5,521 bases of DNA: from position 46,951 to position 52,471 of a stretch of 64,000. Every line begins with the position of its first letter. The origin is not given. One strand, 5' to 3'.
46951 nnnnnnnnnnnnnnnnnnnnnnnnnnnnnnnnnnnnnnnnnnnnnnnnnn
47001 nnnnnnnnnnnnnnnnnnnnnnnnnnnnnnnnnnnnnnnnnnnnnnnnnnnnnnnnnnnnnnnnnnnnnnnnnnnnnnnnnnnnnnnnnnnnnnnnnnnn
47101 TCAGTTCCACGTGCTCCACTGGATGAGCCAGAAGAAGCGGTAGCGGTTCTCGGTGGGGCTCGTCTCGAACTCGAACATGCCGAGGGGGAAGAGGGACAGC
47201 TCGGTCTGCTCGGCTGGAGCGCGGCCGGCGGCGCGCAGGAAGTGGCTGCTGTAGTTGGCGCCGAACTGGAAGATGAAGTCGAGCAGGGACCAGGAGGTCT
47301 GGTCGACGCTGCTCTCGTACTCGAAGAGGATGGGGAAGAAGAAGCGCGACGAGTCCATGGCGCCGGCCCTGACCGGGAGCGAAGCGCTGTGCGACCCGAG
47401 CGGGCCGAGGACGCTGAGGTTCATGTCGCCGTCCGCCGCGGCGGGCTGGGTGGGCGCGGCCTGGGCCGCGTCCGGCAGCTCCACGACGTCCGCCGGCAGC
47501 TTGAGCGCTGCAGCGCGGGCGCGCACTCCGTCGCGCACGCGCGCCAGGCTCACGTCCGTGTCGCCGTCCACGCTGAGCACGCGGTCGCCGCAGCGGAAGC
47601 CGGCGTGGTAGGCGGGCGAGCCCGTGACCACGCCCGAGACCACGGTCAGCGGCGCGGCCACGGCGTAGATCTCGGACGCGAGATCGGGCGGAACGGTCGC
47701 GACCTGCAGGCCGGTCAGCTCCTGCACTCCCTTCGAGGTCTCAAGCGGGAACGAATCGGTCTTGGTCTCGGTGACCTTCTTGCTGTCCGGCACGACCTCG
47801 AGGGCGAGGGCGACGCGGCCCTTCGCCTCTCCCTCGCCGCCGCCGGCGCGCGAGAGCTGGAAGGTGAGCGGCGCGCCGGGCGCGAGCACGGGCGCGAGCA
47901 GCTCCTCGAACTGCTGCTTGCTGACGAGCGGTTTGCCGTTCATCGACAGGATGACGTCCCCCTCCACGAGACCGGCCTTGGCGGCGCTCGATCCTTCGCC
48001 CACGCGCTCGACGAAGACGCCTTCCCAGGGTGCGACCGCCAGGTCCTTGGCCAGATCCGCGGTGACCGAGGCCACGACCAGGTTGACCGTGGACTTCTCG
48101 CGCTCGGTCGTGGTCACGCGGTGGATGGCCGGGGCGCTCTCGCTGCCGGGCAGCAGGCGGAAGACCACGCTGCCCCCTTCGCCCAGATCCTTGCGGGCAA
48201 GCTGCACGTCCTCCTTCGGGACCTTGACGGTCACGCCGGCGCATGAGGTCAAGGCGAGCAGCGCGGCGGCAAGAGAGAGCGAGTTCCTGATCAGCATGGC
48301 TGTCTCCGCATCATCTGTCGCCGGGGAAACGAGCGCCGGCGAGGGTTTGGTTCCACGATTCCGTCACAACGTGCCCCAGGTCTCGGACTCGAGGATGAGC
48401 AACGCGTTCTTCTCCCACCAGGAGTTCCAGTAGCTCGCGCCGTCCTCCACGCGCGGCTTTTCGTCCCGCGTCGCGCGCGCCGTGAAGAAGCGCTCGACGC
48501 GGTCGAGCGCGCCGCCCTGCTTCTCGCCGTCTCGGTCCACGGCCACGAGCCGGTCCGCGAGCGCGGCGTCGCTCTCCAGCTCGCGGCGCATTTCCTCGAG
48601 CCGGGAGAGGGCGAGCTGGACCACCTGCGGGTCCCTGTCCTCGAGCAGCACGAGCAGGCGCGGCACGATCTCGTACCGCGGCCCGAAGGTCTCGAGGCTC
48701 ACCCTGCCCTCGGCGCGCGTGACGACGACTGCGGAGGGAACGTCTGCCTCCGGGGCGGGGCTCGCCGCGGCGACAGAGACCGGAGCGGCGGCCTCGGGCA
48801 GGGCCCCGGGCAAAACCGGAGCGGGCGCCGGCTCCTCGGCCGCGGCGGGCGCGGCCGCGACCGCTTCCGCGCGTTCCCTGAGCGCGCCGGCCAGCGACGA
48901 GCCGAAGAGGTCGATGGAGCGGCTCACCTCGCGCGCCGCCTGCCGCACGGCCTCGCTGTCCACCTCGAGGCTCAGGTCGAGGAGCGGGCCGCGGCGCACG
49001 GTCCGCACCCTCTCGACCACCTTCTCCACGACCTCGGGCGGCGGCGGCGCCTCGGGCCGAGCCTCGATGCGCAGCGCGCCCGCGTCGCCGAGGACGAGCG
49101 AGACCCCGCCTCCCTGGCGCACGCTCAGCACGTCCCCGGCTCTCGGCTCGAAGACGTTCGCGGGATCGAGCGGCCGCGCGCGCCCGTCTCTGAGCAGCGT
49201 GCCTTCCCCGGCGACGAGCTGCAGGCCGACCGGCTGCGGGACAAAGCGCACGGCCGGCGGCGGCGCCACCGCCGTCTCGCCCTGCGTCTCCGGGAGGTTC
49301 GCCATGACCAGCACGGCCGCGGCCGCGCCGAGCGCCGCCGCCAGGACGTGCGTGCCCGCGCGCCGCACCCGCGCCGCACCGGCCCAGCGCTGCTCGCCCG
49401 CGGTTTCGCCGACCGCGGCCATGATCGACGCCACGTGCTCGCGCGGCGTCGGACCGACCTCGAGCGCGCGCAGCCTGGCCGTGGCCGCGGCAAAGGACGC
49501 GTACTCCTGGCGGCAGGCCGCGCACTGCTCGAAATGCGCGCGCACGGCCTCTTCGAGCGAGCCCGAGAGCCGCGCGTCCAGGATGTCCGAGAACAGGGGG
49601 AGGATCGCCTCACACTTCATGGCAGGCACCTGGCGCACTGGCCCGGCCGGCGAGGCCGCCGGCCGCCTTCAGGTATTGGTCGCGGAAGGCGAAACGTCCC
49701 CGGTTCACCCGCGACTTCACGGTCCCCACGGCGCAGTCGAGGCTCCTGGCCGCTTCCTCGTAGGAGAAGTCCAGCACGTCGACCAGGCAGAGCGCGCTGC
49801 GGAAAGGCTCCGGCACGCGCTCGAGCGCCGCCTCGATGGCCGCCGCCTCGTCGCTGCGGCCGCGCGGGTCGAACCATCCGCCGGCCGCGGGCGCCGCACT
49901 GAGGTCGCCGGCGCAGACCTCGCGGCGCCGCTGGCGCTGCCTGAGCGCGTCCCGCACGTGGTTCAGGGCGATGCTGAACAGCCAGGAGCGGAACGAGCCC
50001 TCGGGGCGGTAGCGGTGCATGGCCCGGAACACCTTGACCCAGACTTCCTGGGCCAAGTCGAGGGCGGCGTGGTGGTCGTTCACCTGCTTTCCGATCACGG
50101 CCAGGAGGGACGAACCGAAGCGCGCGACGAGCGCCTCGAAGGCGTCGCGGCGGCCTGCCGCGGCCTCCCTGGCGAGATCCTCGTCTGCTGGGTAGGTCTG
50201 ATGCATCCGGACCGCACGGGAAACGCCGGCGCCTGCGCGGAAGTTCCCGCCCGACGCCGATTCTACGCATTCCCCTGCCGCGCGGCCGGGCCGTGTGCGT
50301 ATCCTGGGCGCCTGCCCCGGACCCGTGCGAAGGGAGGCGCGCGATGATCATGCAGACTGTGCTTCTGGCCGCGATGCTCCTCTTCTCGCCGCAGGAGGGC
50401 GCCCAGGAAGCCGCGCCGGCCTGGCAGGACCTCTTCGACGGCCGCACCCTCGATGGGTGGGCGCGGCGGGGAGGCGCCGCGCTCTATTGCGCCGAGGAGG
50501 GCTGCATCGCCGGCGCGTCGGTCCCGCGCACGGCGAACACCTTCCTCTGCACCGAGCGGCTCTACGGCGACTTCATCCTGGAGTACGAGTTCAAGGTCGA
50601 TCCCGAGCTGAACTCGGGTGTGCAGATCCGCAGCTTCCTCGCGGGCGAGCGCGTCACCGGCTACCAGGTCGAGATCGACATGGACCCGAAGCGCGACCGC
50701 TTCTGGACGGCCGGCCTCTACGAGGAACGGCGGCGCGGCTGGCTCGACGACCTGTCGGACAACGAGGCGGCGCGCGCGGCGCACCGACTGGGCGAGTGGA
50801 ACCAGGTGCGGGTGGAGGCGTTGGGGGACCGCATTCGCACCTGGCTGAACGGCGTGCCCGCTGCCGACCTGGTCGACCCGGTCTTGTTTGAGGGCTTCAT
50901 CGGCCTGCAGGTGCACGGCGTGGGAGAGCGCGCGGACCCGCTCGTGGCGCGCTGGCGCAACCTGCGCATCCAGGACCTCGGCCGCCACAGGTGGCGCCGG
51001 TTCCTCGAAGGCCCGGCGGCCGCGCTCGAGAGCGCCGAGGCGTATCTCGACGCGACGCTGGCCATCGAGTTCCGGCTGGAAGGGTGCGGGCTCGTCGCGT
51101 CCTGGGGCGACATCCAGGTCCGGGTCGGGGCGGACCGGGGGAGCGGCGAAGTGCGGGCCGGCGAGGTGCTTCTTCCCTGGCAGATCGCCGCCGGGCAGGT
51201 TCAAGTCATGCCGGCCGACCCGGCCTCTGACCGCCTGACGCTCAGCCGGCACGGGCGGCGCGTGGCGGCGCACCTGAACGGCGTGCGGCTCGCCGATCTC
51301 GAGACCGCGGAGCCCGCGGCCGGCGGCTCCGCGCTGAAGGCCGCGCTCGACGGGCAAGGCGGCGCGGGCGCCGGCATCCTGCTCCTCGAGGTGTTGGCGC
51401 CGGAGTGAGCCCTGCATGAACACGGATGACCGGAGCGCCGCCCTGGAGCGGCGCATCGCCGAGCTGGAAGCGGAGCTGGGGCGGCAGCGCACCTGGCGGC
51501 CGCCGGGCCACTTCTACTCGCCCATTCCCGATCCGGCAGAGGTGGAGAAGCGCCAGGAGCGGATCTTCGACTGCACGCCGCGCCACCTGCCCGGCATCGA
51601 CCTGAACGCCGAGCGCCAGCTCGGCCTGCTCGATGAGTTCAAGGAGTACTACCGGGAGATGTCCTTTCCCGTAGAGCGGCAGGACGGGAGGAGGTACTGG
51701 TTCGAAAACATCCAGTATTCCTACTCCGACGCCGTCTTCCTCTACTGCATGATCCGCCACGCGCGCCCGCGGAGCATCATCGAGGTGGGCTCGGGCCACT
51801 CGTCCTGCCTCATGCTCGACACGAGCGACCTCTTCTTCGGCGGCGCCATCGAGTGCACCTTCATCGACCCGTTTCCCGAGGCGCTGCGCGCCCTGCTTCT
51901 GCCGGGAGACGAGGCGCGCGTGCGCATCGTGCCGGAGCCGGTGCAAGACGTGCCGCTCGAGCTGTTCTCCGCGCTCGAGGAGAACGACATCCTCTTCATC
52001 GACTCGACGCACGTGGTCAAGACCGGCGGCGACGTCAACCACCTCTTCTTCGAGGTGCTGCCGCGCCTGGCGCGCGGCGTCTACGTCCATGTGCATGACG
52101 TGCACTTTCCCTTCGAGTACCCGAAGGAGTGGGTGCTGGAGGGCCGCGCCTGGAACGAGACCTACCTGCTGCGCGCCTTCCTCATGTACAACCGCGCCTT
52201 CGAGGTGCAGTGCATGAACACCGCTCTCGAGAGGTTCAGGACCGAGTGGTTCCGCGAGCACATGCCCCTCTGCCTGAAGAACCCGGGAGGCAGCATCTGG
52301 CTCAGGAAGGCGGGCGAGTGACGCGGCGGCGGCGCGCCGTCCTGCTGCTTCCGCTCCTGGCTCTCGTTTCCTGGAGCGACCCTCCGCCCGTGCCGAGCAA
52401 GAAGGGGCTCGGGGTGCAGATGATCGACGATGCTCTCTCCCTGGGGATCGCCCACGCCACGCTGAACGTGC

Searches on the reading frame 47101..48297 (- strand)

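Call 74: search_protein_families(library=pfam, proteins=[window:47101-48297:-], max_evalue=0.0001)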
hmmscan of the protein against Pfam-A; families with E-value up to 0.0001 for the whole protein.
window:47101-48297:- (398 aa): 3 families
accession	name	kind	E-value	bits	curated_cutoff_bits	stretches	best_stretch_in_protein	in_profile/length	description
PF17820.7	PDZ_6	-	9.6e-20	70.5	27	2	95-135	1-41/54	PDZ domain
PF13180.12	PDZ_2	-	5.5e-14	52.7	27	1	85-152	12-71/80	PDZ domain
PF00595.29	PDZ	-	1.6e-13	51.3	23.2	1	92-126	25-59/81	PDZ domain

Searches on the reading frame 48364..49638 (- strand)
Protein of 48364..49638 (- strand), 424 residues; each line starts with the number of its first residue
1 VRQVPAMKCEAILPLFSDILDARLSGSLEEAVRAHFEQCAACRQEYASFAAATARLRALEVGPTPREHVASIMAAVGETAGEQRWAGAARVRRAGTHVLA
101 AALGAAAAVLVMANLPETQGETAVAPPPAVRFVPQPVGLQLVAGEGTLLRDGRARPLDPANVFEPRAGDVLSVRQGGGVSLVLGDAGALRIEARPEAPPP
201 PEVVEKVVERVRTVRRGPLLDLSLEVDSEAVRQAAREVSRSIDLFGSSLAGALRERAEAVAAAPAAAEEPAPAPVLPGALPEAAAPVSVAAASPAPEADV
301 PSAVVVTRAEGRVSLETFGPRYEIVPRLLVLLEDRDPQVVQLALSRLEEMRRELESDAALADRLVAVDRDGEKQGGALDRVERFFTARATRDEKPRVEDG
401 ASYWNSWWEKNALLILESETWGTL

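Call 74: search_protein_families(library=pfam, proteins=[window:48364-49638:-], max_evalue=0.0001)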
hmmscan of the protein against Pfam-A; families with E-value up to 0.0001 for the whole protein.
window:48364-49638:- (424 aa): 1 family
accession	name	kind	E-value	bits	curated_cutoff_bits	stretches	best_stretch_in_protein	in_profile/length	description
PF13490.11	zf-HC2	-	5.5e-06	26.8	22.2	1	9-43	1-35/35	Putative zinc-finger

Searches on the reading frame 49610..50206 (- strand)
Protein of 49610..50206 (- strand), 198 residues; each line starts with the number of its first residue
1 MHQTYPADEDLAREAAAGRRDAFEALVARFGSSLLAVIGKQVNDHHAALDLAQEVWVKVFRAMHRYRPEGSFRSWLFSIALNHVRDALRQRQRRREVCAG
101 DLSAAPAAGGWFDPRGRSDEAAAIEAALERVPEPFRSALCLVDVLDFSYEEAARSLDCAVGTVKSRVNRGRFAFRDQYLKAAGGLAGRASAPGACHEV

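Call 74: search_protein_families(library=pfam, proteins=[window:49610-50206:-], max_evalue=0.0001)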
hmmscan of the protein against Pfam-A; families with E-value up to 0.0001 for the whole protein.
window:49610-50206:- (198 aa): 2 families
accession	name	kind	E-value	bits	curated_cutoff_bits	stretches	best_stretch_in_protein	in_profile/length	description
PF04542.20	Sigma70_r2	-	2.5e-16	59.6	24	1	26-94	1-71/71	Sigma-70 region 2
PF08281.18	Sigma70_r4_2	-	5.2e-11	42.5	25.7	1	123-171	3-51/54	Sigma-70, region 4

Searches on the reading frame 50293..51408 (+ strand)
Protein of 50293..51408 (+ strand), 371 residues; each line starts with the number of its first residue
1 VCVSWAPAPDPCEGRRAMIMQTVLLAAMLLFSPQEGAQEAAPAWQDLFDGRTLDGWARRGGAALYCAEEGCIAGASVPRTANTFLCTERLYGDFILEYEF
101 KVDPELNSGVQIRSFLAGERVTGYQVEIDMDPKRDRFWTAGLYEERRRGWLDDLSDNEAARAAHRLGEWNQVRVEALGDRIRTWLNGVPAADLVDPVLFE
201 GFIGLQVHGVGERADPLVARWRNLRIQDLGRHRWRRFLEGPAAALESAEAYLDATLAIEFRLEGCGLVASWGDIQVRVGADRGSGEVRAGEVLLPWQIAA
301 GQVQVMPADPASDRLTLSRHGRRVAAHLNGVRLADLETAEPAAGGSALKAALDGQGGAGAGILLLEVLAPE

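Call 75: search_protein_families(library=pfam, proteins=[window:50293-51408:+], max_evalue=0.0001)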
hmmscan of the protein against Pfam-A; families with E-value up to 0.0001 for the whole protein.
window:50293-51408:+ (371 aa): 1 family
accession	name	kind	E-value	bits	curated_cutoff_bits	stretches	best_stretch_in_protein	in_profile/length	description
PF06439.18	3keto-disac_hyd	-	4.4e-39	134.9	26.8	1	44-227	2-187/187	3-keto-disaccharide hydrolase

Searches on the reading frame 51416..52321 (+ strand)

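Call 75: search_protein_families(library=pfam, proteins=[window:51416-52321:+], max_evalue=0.0001)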
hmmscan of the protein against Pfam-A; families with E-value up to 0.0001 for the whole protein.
window:51416-52321:+ (301 aa): 1 family
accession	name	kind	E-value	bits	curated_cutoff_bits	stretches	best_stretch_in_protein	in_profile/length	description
PF13578.12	Methyltransf_24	-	1.7e-10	42.1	26.3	1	122-229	1-105/105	Methyltransferase domain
